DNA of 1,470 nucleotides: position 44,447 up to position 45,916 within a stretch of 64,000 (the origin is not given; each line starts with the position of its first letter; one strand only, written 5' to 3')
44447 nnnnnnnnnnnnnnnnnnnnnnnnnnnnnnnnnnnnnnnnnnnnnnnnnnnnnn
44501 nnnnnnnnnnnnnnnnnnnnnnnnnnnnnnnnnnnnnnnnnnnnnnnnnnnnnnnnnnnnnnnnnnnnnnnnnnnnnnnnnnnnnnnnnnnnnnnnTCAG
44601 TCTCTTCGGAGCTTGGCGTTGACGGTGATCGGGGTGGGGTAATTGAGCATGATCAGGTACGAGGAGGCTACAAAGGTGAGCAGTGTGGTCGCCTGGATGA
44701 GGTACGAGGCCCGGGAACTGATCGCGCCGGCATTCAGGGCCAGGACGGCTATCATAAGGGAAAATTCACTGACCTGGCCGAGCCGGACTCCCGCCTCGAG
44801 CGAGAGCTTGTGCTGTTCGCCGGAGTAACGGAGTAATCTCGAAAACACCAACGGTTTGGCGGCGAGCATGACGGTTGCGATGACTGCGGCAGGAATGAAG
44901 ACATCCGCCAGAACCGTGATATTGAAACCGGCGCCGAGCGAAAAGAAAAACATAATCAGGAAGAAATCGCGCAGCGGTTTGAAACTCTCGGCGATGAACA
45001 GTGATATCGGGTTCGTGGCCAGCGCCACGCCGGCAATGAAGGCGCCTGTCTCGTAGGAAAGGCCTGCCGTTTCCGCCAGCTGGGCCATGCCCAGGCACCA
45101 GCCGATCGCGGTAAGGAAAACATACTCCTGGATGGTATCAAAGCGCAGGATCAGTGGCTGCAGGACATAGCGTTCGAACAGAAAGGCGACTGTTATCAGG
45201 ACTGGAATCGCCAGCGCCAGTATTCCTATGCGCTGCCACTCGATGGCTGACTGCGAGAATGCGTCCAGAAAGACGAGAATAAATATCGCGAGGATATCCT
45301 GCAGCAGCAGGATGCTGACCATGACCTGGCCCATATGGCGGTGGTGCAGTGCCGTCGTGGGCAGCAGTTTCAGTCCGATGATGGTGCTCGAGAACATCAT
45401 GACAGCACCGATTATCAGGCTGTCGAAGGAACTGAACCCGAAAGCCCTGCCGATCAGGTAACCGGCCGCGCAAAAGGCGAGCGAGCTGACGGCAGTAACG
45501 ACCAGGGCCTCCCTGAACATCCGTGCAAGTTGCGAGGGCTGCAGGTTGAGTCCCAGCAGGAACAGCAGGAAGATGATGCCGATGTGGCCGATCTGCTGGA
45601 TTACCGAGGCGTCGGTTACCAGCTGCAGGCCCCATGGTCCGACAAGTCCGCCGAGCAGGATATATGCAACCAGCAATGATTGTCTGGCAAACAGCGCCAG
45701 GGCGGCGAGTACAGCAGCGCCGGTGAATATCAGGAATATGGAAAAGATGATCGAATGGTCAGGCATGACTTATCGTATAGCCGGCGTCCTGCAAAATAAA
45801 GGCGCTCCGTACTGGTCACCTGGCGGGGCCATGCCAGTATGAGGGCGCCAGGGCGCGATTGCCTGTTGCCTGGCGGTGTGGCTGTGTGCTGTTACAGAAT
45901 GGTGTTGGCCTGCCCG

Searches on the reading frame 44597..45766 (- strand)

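Call 65: search_protein_families(library=pfam, proteins=[window:44597-45766:-], max_evalue=0.0001)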
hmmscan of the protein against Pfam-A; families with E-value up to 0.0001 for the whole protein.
window:44597-45766:- (389 aa): 1 family
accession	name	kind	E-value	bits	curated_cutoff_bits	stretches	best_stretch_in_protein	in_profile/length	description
PF00999.27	Na_H_Exchanger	-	1.3e-45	156.4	26.2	1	18-366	4-363/375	Sodium/hydrogen exchanger, transmembrane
